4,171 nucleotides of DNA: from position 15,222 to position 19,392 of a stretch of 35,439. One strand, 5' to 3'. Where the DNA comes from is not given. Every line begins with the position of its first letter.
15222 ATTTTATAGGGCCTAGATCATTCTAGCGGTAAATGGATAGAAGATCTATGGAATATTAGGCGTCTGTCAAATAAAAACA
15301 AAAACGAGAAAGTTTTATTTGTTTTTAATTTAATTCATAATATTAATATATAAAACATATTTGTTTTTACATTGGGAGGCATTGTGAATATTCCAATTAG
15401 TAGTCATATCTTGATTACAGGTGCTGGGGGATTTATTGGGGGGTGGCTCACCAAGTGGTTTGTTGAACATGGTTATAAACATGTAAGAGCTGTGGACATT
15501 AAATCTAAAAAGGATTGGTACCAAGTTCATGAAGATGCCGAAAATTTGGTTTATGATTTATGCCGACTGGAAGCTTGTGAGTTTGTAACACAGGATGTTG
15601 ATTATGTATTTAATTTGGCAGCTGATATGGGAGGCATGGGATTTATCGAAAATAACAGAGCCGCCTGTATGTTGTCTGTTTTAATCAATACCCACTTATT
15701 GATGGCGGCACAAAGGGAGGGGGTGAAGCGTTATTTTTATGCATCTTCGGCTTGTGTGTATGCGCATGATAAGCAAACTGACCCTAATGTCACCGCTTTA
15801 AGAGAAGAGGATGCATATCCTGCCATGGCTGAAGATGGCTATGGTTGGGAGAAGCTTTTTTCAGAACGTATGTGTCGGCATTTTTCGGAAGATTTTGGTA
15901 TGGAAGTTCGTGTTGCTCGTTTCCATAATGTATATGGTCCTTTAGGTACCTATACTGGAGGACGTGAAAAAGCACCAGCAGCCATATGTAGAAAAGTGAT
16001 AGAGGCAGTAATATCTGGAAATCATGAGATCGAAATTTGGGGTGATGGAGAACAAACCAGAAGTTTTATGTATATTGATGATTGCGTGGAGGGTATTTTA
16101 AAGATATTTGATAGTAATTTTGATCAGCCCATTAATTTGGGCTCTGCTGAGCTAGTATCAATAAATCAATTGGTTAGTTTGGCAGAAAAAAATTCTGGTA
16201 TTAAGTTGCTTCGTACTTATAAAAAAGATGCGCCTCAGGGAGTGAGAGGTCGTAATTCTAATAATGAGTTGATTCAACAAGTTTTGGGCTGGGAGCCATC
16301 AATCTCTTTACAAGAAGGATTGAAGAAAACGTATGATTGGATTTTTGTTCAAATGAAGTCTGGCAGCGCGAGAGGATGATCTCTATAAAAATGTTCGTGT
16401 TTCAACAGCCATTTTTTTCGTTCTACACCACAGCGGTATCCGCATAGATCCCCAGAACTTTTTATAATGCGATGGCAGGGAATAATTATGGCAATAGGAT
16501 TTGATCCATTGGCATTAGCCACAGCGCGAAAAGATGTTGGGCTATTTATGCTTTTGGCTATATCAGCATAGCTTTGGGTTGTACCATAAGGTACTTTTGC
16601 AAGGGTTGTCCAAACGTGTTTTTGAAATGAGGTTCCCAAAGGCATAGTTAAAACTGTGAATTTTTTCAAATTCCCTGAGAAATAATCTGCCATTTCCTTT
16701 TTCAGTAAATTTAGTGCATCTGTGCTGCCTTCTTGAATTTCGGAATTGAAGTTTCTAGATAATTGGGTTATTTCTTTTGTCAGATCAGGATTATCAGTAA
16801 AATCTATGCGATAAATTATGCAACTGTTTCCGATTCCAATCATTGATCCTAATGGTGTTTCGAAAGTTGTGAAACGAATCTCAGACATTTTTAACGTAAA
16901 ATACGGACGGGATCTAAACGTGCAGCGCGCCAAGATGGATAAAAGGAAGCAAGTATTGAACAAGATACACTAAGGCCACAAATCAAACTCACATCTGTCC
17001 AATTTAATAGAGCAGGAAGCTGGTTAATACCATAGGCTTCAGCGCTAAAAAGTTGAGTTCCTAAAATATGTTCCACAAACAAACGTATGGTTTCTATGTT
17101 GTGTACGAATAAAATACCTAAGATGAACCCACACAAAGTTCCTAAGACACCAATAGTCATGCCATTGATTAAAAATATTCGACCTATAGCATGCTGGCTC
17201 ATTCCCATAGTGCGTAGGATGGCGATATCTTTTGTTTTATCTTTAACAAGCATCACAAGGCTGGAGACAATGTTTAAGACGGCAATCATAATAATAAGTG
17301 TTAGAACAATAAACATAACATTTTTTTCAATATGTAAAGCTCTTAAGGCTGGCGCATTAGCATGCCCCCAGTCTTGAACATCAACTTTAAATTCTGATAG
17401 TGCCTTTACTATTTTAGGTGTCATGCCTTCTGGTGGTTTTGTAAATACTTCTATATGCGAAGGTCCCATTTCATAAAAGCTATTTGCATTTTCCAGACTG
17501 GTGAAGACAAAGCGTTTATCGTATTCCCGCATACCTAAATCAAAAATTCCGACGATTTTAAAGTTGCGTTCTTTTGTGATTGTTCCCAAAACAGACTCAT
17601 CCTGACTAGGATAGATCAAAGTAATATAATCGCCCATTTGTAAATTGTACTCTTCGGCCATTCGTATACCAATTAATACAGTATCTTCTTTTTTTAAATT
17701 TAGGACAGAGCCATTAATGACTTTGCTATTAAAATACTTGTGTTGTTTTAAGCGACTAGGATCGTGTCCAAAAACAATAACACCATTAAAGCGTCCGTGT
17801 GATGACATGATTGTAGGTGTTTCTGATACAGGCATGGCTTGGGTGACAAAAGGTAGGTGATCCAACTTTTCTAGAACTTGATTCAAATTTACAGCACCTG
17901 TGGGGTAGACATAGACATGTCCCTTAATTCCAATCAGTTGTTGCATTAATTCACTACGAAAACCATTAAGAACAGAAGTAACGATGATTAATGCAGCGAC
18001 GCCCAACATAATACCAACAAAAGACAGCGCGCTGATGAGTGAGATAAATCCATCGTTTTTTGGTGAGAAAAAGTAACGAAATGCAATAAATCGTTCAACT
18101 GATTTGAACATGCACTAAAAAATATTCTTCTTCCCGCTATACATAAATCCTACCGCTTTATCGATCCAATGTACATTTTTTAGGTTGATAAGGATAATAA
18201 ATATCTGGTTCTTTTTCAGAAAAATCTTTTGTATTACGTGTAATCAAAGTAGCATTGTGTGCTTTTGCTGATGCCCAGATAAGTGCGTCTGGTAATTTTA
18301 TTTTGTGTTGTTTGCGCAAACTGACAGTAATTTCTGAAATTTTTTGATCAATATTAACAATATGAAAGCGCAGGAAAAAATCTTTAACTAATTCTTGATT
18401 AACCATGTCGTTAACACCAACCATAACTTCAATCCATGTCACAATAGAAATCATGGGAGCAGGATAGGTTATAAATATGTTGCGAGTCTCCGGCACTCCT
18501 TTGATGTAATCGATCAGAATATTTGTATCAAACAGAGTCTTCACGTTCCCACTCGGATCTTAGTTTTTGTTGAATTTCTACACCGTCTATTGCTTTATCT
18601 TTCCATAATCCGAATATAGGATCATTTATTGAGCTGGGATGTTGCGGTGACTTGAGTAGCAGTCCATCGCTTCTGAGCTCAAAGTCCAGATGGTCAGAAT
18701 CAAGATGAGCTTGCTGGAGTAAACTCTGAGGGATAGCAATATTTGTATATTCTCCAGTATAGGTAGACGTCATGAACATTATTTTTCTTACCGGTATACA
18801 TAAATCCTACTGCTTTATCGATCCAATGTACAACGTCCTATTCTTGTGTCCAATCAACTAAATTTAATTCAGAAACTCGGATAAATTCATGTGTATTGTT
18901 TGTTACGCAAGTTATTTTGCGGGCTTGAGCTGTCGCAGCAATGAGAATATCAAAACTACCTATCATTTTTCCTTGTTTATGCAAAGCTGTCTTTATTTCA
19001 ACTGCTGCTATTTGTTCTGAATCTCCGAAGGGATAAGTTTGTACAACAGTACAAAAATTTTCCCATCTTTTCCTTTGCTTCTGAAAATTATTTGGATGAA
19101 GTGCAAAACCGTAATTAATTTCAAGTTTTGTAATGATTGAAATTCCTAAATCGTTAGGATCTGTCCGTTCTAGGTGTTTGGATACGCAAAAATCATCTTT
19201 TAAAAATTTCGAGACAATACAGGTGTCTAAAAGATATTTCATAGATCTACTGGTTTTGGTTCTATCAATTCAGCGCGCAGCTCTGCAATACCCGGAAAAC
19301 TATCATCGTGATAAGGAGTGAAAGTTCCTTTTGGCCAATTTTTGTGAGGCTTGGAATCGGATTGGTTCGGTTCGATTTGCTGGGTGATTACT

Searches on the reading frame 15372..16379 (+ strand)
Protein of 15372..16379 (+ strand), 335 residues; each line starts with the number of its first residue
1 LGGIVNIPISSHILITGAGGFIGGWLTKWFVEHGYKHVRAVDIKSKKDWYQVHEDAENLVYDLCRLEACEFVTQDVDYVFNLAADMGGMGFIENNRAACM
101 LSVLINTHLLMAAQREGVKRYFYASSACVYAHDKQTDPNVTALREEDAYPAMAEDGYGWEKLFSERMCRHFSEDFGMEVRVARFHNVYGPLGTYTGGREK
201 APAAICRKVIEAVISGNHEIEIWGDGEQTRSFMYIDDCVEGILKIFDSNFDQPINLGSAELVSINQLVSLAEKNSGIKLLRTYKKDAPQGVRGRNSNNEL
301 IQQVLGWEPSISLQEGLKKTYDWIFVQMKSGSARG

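Call 37: search_protein_families(library=pfam, proteins=[window:15372-16379:+], max_evalue=0.01)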
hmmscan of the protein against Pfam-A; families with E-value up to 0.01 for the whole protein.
window:15372-16379:+ (335 aa): 7 families
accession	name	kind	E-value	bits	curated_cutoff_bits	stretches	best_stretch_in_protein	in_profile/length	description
PF01370.27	Epimerase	-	3.9e-42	144.8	20.9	1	13-249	1-228/240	NAD dependent epimerase/dehydratase family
PF16363.11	GDP_Man_Dehyd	-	3.3e-27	96.2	27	1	14-320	1-332/332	GDP-mannose 4,6 dehydratase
PF01073.25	3Beta_HSD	-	3.7e-11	43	22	1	14-168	1-157/280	3-beta hydroxysteroid dehydrogenase/isomerase family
PF07993.18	NAD_binding_4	-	2.7e-07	30.4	20.1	1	69-196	82-214/258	Male sterility protein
PF13460.12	NAD_binding_10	-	9e-06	26.1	27.2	1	17-136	1-108/184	NAD(P)H-binding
PF05368.20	NmrA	-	2e-05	24.8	27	1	11-141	3-122/298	NmrA-like family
PF02719.21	Polysacc_synt_2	-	7.2e-05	22.5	20.2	1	13-125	1-127/293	Polysaccharide biosynthesis protein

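Call 39: search_solved_structures(query=window:15372-16379:+, max_evalue=1e-20)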
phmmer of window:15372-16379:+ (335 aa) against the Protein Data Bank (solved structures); distinct sequences matched with E-value up to 1e-20: 19.
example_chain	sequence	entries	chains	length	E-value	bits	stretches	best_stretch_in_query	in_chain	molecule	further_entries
2c59_A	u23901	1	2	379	6.1e-94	318.3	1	12-335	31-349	GDP-MANNOSE-3', 5'-EPIMERASE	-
2c54_A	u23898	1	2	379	1.6e-93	316.9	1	12-335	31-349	GDP-MANNOSE-3', 5'-EPIMERASE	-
2c5a_A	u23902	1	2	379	2.2e-93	316.4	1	12-335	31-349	GDP-MANNOSE-3', 5'-EPIMERASE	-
8sg0_A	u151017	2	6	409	2.8e-93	316.1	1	12-335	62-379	GDP-mannose 3,5-epimerase | GDP-mannose 3,5 epimerase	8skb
2c5e_A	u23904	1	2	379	4.2e-93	315.5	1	12-335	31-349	GDP-MANNOSE-3', 5'-EPIMERASE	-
4zrm_A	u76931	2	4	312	5.6e-29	104.7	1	12-323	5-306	UDP-glucose 4-epimerase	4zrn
4lk3_A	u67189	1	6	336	2.9e-27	99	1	12-324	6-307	UDP-glucuronic acid decarboxylase 1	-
2b69_A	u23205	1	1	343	3.9e-27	98.6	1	12-324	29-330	UDP-glucuronate decarboxylase 1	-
4gll_A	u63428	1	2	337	4e-27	98.6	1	12-324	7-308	UDP-glucuronic acid decarboxylase 1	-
4m55_A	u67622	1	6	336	5.5e-27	98.1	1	12-324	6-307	UDP-glucuronic acid decarboxylase 1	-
6zl6_A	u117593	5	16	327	8.1e-26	94.3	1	13-331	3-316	Epimerase domain-containing protein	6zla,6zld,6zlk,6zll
6zlj_A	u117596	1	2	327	2.8e-25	92.5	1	13-331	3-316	Epimerase domain-containing protein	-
7ll6_A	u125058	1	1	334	1.1e-23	87.2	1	60-324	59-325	GDP-L-fucose synthase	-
8du0_A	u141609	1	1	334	1.1e-23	87.2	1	60-324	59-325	GDP-L-fucose synthase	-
6bwl_A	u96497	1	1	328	2.7e-23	86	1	13-324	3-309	Pal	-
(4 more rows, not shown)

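Call 40: search_protein_families(library=ncbifam, proteins=[window:15372-16379:+], max_evalue=0.001)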
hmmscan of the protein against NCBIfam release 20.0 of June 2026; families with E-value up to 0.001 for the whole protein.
window:15372-16379:+ (335 aa): 21 families
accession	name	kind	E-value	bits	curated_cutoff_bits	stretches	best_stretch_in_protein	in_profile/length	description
NF047922.1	GDPFucSynFcl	equivalog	1.4e-31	110.1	500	1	71-326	49-303/308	GDP-L-fucose synthase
TIGR04180.1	EDH_00030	hypoth_equivalog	5.6e-24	84.7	475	1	13-310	1-295/297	NAD-dependent 4,6-dehydratase LegB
TIGR01181.1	dTDP_gluc_dehyt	equivalog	2.3e-21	76.2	365.1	1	13-325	2-312/321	dTDP-glucose 4,6-dehydratase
TIGR01179.1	galE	equivalog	6.8e-21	74.4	262.3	1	13-324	2-325/332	UDP-glucose 4-epimerase GalE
TIGR02197.1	heptose_epim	equivalog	9.5e-21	74.3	274.6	1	13-319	1-308/316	ADP-glyceromanno-heptose 6-epimerase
NF008872.0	PRK11908.1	equivalog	1.8e-12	47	294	1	12-323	3-334/349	bifunctional UDP-4-keto-pentose/UDP-xylose synthase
NF007490.0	PRK10084.1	subfamily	9e-11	41.3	649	1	12-326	2-336/361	dTDP-glucose 4,6-dehydratase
TIGR03466.1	HpnA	hypoth_equivalog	1.2e-10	40.9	367.65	1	13-179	3-162/327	hopanoid-associated sugar epimerase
NF005998.1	PRK08125.1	equivalog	1.3e-10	40.3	777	1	11-323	316-648/649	bifunctional UDP-4-amino-4-deoxy-L-arabinose formyltransferase/UDP-glucuronic acid oxidase ArnA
TIGR01777.1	yfcH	hypoth_equivalog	5e-10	39.4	207.35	1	13-268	1-234/292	TIGR01777 family oxidoreductase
NF042422.1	oxyalk_red_OleD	equivalog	1.2e-09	38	580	1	12-248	2-217/329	2-alkyl-3-oxoalkanoate reductase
NF011728.1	PRK15181.1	equivalog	1.4e-09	37.4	760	1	61-325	76-338/348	Vi polysaccharide biosynthesis UDP-N-acetylglucosaminuronic acid C-4 epimerase TviC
TIGR02622.1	CDP_4_6_dhtase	equivalog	4.7e-09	35.8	278.45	1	12-328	6-334/352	CDP-glucose 4,6-dehydratase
NF008360.0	PRK11150.1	equivalog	2.1e-08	33.7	452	1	13-266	2-245/310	ADP-glyceromanno-heptose 6-epimerase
NF007582.0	PRK10217.1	equivalog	3.9e-08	32.8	698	1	12-325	3-332/355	dTDP-glucose 4,6-dehydratase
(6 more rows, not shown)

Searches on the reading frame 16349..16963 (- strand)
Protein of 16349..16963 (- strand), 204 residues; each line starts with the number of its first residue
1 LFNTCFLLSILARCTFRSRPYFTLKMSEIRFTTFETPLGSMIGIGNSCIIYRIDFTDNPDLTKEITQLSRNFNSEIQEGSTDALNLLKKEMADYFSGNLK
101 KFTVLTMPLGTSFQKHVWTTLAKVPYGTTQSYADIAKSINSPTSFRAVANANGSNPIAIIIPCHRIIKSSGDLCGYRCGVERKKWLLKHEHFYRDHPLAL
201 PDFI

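Call 79: search_protein_families(library=pfam, proteins=[window:16349-16963:-], max_evalue=0.001)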
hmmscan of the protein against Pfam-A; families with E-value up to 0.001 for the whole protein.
window:16349-16963:- (204 aa): 1 family
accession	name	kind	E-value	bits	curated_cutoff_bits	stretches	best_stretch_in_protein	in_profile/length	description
PF01035.26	DNA_binding_1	-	3.4e-32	110.6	27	1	112-191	1-80/81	6-O-methylguanine DNA methyltransferase, DNA binding domain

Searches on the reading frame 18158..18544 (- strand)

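Call 79: search_protein_families(library=pfam, proteins=[window:18158-18544:-], max_evalue=0.001)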
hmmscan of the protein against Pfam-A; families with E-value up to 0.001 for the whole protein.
window:18158-18544:- (128 aa): 2 families
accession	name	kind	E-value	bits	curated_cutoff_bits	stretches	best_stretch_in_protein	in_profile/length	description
PF01850.27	PIN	-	2.9e-15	57.4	23.6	1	4-110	2-116/120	PIN domain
PF18480.7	DUF5615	-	1.7e-05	25.1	23.8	1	66-110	17-60/110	Domain of unknown function (DUF5615)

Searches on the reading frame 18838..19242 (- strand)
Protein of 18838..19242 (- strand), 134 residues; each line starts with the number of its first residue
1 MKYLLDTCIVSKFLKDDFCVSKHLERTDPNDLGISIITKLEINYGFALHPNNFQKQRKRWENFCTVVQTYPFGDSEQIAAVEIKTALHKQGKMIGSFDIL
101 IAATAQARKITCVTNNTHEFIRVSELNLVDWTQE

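Call 79: search_protein_families(library=pfam, proteins=[window:18838-19242:-], max_evalue=0.001)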
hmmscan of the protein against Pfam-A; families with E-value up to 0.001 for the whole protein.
window:18838-19242:- (134 aa): 1 family
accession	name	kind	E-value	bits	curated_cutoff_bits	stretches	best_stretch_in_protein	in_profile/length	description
PF01850.27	PIN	-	3.7e-11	44.1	23.6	1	3-125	1-119/120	PIN domain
